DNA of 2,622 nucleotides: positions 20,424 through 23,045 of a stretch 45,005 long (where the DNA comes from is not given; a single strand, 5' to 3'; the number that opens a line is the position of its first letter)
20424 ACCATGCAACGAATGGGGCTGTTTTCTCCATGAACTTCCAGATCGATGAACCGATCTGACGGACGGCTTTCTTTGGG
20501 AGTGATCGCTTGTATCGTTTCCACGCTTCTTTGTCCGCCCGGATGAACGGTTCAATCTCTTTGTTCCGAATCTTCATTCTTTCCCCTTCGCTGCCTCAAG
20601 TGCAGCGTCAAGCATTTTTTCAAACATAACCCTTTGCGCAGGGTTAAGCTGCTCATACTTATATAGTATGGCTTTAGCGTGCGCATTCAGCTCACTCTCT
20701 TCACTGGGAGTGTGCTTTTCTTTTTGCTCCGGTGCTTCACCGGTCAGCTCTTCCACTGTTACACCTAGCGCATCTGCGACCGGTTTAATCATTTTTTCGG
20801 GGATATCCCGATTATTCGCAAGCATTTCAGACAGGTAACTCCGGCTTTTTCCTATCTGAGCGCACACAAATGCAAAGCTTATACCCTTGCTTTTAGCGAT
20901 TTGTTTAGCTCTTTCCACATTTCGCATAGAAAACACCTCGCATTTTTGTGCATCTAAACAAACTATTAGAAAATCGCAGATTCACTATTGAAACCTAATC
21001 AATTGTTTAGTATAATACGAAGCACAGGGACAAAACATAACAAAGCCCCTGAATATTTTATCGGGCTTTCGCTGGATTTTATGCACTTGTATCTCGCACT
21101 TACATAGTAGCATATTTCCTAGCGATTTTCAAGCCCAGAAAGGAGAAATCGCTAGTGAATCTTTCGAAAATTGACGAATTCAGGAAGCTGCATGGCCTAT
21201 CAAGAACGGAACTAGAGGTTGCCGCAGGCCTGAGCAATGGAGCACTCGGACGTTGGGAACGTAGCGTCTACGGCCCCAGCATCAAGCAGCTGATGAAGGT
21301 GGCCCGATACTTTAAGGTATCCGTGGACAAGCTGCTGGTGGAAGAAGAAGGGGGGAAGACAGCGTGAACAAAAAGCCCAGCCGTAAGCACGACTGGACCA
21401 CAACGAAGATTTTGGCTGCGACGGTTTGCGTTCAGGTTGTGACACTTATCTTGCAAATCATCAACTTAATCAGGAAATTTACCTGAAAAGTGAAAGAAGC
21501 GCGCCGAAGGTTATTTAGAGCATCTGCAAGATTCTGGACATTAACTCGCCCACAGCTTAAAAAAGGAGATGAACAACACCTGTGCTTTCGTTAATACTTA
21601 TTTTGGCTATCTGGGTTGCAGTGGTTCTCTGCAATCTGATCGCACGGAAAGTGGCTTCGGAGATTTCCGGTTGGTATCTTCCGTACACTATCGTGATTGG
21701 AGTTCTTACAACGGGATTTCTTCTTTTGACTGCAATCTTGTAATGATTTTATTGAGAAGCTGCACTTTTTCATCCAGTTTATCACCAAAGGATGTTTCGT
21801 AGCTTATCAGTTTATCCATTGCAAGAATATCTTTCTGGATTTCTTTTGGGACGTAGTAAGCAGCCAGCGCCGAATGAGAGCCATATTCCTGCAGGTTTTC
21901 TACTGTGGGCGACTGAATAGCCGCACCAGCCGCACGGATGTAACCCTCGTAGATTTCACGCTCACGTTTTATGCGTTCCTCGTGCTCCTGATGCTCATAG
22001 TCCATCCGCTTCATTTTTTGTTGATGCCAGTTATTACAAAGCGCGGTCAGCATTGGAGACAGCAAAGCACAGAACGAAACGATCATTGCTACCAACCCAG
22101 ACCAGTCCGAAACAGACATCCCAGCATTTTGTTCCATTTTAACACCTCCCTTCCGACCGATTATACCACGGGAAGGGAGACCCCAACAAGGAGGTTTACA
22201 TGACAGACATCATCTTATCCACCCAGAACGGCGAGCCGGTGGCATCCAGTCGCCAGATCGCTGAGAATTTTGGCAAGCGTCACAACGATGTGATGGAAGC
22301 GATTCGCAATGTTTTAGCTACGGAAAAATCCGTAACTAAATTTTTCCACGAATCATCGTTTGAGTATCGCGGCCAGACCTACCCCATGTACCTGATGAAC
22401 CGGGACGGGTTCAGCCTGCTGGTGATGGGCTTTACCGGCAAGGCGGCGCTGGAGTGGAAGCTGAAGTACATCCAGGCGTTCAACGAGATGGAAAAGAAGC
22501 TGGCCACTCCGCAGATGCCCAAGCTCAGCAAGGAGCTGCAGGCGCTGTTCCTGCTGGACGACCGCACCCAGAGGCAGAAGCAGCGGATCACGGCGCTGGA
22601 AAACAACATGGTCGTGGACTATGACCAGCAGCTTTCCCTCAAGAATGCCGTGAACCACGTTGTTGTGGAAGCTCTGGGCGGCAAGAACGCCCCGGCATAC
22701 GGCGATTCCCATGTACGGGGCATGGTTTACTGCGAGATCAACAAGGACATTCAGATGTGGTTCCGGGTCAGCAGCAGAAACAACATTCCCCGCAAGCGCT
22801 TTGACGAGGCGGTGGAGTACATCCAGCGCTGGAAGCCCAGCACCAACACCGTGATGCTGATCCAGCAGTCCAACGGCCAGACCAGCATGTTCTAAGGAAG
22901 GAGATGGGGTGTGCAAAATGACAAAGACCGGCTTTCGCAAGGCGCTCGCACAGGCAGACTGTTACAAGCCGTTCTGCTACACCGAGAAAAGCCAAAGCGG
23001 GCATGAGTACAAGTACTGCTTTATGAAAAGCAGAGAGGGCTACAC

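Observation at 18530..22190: Low-GC island in the lysogeny region carrying opposite-strand genes of unknown function (candidate defence or exclusion module)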

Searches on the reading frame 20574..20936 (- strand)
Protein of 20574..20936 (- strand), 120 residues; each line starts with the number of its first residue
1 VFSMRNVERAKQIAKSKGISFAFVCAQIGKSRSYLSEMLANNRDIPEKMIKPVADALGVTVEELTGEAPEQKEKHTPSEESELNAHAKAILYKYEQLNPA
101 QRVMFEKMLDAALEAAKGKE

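Call 3: search_protein_families(library=pfam, proteins=[window:20574-20936:-], max_evalue=0.1)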
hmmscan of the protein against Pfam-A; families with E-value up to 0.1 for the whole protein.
window:20574-20936:- (120 aa): 4 families
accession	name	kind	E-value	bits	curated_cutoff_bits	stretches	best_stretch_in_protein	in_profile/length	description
PF01381.28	HTH_3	-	1.2e-05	25.7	23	1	11-64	2-55/55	Helix-turn-helix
PF13560.12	HTH_31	-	0.0023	18.6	27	1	12-64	8-61/64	Helix-turn-helix domain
PF13443.12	HTH_26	-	0.0043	17.7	22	1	12-64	4-57/63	Cro/C1-type HTH DNA-binding domain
PF19891.5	DUF6364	-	0.096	13.6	27.3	0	7-60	14-52/70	Family of unknown function (DUF6364)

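Call 4: search_protein_families(library=phrogs, proteins=[window:20574-20936:-], max_evalue=0.1)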
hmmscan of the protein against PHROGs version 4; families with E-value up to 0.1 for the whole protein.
window:20574-20936:- (120 aa): 16 families
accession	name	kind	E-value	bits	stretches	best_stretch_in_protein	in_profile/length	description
phrog_8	-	transcription regulation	1.6e-08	35.4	1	3-93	74-150/346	transcriptional regulator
phrog_1373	-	transcription regulation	1e-06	29.8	1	10-82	68-141/166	transcriptional regulator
phrog_2967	-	transcription regulation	1e-06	29.5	1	8-100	13-107/225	transcriptional regulator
phrog_4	-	transcription regulation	3.1e-06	27.4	1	6-75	137-203/400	transcriptional repressor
phrog_2439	-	transcription regulation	4.9e-05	23.4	1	7-76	9-78/367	transcriptional regulator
phrog_5736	-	transcription regulation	0.0013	19.9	1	17-97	18-98/133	transcriptional regulator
phrog_5823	-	transcription regulation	0.0033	17.6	1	8-90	9-91/404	transcriptional regulator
phrog_4583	-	transcription regulation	0.0038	18.2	1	17-74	22-79/81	transcriptional repressor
phrog_1468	-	transcription regulation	0.012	16.2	1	17-61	19-62/67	transcriptional repressor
phrog_296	-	integration and excision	0.012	15.2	1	5-63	227-286/626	DNA transposition protein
phrog_2328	-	transcription regulation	0.013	16.3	1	17-82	27-97/128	transcriptional repressor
phrog_7241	-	transcription regulation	0.018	16.1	1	17-64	73-120/122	transcriptional regulator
phrog_4187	-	unknown function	0.021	15.5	1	53-111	156-221/237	-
phrog_6444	-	DNA, RNA and nucleotide metabolism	0.024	14.5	1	13-95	52-128/577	DNA primase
phrog_11202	-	unknown function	0.029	14.8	1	8-65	64-120/218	-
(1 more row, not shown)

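Call 5: search_protein_families(library=padloc, proteins=[window:20574-20936:-], max_evalue=0.1)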
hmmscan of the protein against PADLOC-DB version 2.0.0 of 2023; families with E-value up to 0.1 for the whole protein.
window:20574-20936:- (120 aa): 5 families
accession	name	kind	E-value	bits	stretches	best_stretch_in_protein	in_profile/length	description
PDLC04142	capH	-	1.1e-07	30.9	1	2-111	3-97/103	capH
PDLC02926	HTH_VI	-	4.8e-05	21.5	1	11-89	7-84/92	-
PDLC03982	PD-Lambda-2_B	-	6e-05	20.5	1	28-76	82-129/402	-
PDLC03665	Control_protein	-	0.00019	19.6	1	9-65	12-69/77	control protein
PDLC04775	PDC-M69A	-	0.0069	14.9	1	12-75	14-77/113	-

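Call 89: search_protein_families(library=ncbifam, proteins=[window:20574-20936:-], max_evalue=0.1)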
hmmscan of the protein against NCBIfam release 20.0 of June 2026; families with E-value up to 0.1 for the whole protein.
window:20574-20936:- (120 aa): 4 families
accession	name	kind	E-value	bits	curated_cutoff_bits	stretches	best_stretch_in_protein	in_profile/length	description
NF041951.1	phage_RstR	subfamily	0.0016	18.7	80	1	7-117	4-104/108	RstR family transcriptional repressor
TIGR00673.1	cynS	equivalog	0.01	15.8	113.3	1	14-64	17-67/150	cyanase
TIGR02147.1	Fsuc_second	paralog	0.046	13.2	50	1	15-61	24-71/272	TIGR02147 family protein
NF002773.0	PRK02866.1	subfamily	0.049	13.7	150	1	12-63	12-63/147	cyanase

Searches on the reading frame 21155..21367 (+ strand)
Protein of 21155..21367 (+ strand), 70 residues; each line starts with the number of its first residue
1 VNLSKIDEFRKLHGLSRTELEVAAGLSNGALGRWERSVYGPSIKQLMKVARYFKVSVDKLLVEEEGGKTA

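Call 3: search_protein_families(library=pfam, proteins=[window:21155-21367:+], max_evalue=0.1)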
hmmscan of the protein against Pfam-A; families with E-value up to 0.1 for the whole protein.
window:21155-21367:+ (70 aa): 5 families
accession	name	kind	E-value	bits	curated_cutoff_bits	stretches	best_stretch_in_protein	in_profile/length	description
PF01381.28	HTH_3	-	4.9e-12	46.1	23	1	8-60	3-55/55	Helix-turn-helix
PF13443.12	HTH_26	-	2.3e-05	25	22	1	5-61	1-58/63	Cro/C1-type HTH DNA-binding domain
PF13560.12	HTH_31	-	0.00045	20.9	27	1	9-58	9-59/64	Helix-turn-helix domain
PF12844.13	HTH_19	-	0.072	13.4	30.2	1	5-61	3-59/64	Helix-turn-helix domain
PF08667.16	BetR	-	0.086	13.4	21.6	0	42-65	50-75/148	BetR domain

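Call 4: search_protein_families(library=phrogs, proteins=[window:21155-21367:+], max_evalue=0.1)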
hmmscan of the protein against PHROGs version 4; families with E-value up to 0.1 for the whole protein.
window:21155-21367:+ (70 aa): 17 families
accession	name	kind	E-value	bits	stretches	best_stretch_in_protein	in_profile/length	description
phrog_8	-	transcription regulation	3e-13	51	1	5-65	80-140/346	transcriptional regulator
phrog_3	-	transcription regulation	1.3e-08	36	1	2-65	89-150/430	transcriptional repressor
phrog_4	-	transcription regulation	9.8e-07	29.1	1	5-62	140-193/400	transcriptional repressor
phrog_1373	-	transcription regulation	1.4e-06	29.4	1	5-66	67-128/166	transcriptional regulator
phrog_2439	-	transcription regulation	5.2e-05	23.3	1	4-64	10-70/367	transcriptional regulator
phrog_7241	-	transcription regulation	0.00011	23.2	1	5-61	65-121/122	transcriptional regulator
phrog_5823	-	transcription regulation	0.00012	22.3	1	5-65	10-71/404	transcriptional regulator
phrog_18248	-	transcription regulation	0.00024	21.3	1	5-61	6-60/264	transcriptional regulator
phrog_4836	-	transcription regulation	0.00045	20.8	1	5-63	79-137/194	CII-like regulator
phrog_2328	-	transcription regulation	0.00074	20.3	1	9-61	23-75/128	transcriptional repressor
phrog_3037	-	transcription regulation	0.0017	19.2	1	7-61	20-75/189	transcriptional repressor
phrog_1994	-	DNA, RNA and nucleotide metabolism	0.0019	19.2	1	5-62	3-60/170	DNA binding protein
phrog_2104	-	unknown function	0.004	18.3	1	1-48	39-86/103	-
phrog_34939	-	unknown function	0.0065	17.1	1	5-63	13-72/280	-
phrog_2967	-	transcription regulation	0.013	16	1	6-64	15-73/225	transcriptional regulator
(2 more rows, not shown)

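Call 5: search_protein_families(library=padloc, proteins=[window:21155-21367:+], max_evalue=0.1)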
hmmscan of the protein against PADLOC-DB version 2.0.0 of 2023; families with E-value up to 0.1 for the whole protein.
window:21155-21367:+ (70 aa): 12 families
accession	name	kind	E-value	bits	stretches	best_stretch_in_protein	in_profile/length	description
PDLC03945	RmrA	-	5.6e-08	30.3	1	5-58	6-59/394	-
PDLC04142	capH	-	6.7e-08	31.5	1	5-64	10-69/103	capH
PDLC02926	HTH_VI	-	8.6e-07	27.1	1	6-65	6-65/92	-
PDLC03951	RmrA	-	4.6e-06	23.8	1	5-61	12-68/400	-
PDLC03954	RmrA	-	1.5e-05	22.1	1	4-64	13-73/380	-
PDLC03952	RmrA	-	0.0026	14.6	1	4-58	25-79/395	-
PDLC03949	RmrA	-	0.0095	12.8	1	3-57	4-58/363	-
PDLC03671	Control_protein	-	0.0098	14.1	1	6-63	19-76/84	control protein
PDLC03955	RmrA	-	0.03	11.5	1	9-57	28-76/371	-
PDLC03947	RmrA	-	0.03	11.2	1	5-57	15-67/383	-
PDLC04775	PDC-M69A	-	0.031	12.8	1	5-65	11-71/113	-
PDLC03956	RmrA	-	0.037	11.1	1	15-63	23-71/399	-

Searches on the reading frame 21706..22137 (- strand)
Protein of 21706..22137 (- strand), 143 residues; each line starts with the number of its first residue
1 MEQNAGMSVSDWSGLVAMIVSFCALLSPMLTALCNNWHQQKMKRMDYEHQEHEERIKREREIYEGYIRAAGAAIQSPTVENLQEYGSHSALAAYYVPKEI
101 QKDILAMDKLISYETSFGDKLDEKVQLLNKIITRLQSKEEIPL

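Call 3: search_protein_families(library=pfam, proteins=[window:21706-22137:-], max_evalue=0.1)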
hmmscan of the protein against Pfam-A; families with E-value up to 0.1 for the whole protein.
window:21706-22137:- (143 aa): 3 families
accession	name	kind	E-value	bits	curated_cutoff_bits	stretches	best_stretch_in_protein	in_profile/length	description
PF07543.17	PGA2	-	0.028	14.9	24.2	1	4-56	8-59/135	Protein trafficking PGA2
PF14994.11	TSGA13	-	0.032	14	27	1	48-99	14-66/274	Testis-specific gene 13 protein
PF14488.12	DUF4434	-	0.065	13.2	30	0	79-117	112-138/283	Domain of unknown function (DUF4434)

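Call 4: search_protein_families(library=phrogs, proteins=[window:21706-22137:-], max_evalue=0.1)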
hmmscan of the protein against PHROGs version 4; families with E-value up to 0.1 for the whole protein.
window:21706-22137:- (143 aa): 3 families
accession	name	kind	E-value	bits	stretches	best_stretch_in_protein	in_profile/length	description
phrog_6664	-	unknown function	0.00083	20.8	1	11-65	3-52/97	-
phrog_37213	-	unknown function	0.0043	18.2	1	17-57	7-49/152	-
phrog_404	-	tail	0.0051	17.9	1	3-57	5-55/118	minor tail protein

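Call 5: search_protein_families(library=padloc, proteins=[window:21706-22137:-], max_evalue=0.1)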
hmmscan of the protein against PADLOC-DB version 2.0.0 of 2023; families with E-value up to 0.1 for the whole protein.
window:21706-22137:- (143 aa): 0 families

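Call 53: find_homologous_proteins(query=window:21706-22137:-, max_evalue=0.01)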
Query window:21706-22137:- (143 aa): 96 proteins with E <= 0.01 among 98 candidates.
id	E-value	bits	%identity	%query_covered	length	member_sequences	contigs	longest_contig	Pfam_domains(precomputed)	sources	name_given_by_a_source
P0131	4.9e-87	307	97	100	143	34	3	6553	-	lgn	-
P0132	6.5e-80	284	90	100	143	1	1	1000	-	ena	-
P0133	2.5e-79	282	90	100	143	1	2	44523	-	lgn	-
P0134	1.9e-72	259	81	98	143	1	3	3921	-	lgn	-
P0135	2.4e-72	259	83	100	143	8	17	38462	-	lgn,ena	-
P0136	6.5e-72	258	84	96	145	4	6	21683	-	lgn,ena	-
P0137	1.6e-71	256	82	100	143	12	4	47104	-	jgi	jgi:hypothetical protein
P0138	1.7e-71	256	82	100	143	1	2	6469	-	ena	-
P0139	2.5e-71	256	82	100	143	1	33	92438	-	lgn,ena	-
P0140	5.8e-71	255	81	100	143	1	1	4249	-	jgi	-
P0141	8.0e-71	254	81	100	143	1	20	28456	-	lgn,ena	-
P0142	9.1e-71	254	81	100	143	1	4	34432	-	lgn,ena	-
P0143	9.3e-71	254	81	100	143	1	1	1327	-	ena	-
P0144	1.3e-70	253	81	100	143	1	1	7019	-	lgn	-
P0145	1.4e-64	234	80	96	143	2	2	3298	-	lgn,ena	-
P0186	4.6e-49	184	61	98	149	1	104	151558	-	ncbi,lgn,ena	-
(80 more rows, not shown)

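Call 54: find_encoding_contigs(protein=P0186, flank=4000, max_places=4)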
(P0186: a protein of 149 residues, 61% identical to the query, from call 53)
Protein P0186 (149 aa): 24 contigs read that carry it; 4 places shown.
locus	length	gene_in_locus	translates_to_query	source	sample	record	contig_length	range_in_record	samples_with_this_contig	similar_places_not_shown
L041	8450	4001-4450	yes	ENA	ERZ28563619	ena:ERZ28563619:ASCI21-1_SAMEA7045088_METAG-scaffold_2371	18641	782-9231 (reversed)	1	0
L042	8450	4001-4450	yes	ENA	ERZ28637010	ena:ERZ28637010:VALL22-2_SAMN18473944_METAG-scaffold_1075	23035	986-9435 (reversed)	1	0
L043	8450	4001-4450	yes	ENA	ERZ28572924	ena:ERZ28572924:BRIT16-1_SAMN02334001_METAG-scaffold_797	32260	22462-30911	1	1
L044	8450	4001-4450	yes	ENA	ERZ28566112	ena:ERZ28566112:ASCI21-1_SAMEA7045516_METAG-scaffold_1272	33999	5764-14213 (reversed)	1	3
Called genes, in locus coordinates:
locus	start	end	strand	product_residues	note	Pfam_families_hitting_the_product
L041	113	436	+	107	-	-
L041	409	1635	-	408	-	-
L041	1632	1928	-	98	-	PF12957:DUF3846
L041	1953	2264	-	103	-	-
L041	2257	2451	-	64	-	-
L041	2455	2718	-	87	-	-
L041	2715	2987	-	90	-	-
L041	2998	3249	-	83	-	-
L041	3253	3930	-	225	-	PF02498:Bro-N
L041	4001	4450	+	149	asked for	-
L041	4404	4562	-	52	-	-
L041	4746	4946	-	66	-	PF13560:HTH_31 (weak), PF01381:HTH_3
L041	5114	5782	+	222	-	PF12844:HTH_19, PF13443:HTH_26 (weak), PF13560:HTH_31, PF01381:HTH_3, PF00717:Peptidase_S24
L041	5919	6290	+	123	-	PF10711:DUF2513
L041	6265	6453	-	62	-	-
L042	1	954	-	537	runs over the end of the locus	-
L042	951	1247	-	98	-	PF12957:DUF3846 (weak)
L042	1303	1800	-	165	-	-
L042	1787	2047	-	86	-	-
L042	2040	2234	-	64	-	-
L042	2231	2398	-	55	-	-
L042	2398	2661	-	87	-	-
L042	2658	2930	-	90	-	-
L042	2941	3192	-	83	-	-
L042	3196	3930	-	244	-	PF02498:Bro-N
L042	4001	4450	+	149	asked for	-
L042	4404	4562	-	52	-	-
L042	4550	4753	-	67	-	-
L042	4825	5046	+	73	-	-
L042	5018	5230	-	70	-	-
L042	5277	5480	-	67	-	-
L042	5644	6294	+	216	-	PF12844:HTH_19 (weak), PF13560:HTH_31, PF01381:HTH_3, PF00717:Peptidase_S24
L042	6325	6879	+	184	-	PF07553:Lipoprotein_Ltp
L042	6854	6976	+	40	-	-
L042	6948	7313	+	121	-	PF10711:DUF2513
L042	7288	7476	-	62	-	-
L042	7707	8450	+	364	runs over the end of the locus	PF14657:Arm-DNA-bind_4 (weak), PF00589:Phage_integrase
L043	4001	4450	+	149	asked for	-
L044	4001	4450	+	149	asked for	-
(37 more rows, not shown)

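Call 67: search_dna_similar(query=window:21706-22137:-, collection=phages, mode=protein, max_evalue=0.01)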
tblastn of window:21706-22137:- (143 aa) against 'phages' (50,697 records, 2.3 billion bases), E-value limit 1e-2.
Records with a match: 2; places in all: 2; records where one place covers at least 80% of the query: 2.
Best place of each record, by identity: 60-80% 1; <60% 1.
By first word of the organism name: Bacteriophage 2.
By host as written in the record: - 2.
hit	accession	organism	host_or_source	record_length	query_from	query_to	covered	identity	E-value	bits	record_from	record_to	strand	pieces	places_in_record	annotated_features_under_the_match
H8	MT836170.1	Bacteriophage sp.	human fecal samples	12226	4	137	94%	64.2%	3e-40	148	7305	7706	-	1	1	record has no annotation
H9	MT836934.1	Bacteriophage sp.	human fecal samples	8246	7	140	94%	37.3%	1e-16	81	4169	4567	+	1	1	record has no annotation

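Call 89: search_protein_families(library=ncbifam, proteins=[window:21706-22137:-], max_evalue=0.1)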
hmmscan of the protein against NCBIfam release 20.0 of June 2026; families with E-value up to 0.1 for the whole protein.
window:21706-22137:- (143 aa): 1 family
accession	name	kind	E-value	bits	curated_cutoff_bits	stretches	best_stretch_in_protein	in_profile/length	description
TIGR02495.1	NrdG2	equivalog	0.0071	15.7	131.15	1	5-73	6-73/193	anaerobic ribonucleoside-triphosphate reductase activating protein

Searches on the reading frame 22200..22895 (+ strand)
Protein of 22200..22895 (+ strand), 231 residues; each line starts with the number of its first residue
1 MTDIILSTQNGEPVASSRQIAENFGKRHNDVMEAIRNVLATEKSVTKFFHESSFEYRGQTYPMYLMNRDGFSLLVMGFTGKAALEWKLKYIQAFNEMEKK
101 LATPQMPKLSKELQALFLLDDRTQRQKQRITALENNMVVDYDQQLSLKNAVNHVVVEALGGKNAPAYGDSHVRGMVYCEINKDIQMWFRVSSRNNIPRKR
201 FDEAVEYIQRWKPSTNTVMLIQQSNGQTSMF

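Call 3: search_protein_families(library=pfam, proteins=[window:22200-22895:+], max_evalue=0.1)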
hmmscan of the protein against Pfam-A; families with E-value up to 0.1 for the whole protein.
window:22200-22895:+ (231 aa): 3 families
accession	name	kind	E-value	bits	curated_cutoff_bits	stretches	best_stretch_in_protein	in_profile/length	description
PF09669.15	Phage_pRha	-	1.6e-28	99.5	29.9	1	16-99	2-91/91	Phage regulatory protein Rha (Phage_pRha)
PF10552.14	ORF6C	-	5.9e-27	94.3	22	1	112-221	5-114/114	ORF6C domain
PF20390.3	DUF6685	-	0.0032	17.8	24.6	1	68-145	121-194/207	Family of unknown function (DUF6685)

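Call 4: search_protein_families(library=phrogs, proteins=[window:22200-22895:+], max_evalue=0.1)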
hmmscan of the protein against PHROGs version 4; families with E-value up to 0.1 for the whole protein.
window:22200-22895:+ (231 aa): 20 families
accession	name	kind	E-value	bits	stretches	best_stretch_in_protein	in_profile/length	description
phrog_373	-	transcription regulation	5.4e-62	211.2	1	6-230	91-328/373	anti-repressor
phrog_518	-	transcription regulation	1.5e-36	127.3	1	5-137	14-143/268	Rha-like transcriptional regulator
phrog_463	-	transcription regulation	3.9e-33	116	1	4-230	15-247/250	anti-repressor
phrog_995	-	transcription regulation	2.7e-30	106.9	1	8-128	114-230/307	transcriptional regulator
phrog_2657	-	transcription regulation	2.3e-29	103.4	1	5-108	14-116/243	transcriptional regulator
phrog_63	-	transcription regulation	1.3e-24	88.3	1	4-134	122-248/431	anti-repressor Ant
phrog_821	-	transcription regulation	9.7e-23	82.1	1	9-106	158-256/324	transcriptional regulator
phrog_18886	-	unknown function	2.1e-21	77.5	1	9-105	13-114/269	-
phrog_10324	-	transcription regulation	1.7e-12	48.7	1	17-103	8-96/205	anti-repressor Ant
phrog_8448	-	transcription regulation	1.4e-11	45.7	1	151-230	59-147/151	anti-repressor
phrog_15204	-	transcription regulation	1.1e-09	38.9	1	7-50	29-72/79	anti-repressor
phrog_8244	-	unknown function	4.8e-08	33.5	1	9-113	152-258/383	-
phrog_8235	-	transcription regulation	5e-07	30.6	1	14-98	12-102/219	anti-repressor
phrog_17716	-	unknown function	1.8e-06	29.8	1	76-110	1-35/101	-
phrog_1726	-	transcription regulation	0.00056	20.8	1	11-157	14-180/264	anti-repressor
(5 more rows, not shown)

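Call 5: search_protein_families(library=padloc, proteins=[window:22200-22895:+], max_evalue=0.1)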
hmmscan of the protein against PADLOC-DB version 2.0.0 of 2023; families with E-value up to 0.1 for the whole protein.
window:22200-22895:+ (231 aa): 1 family
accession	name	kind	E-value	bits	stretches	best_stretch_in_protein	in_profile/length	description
PDLC04615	PDC-M38B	-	0.00055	17.4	1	30-143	38-152/293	-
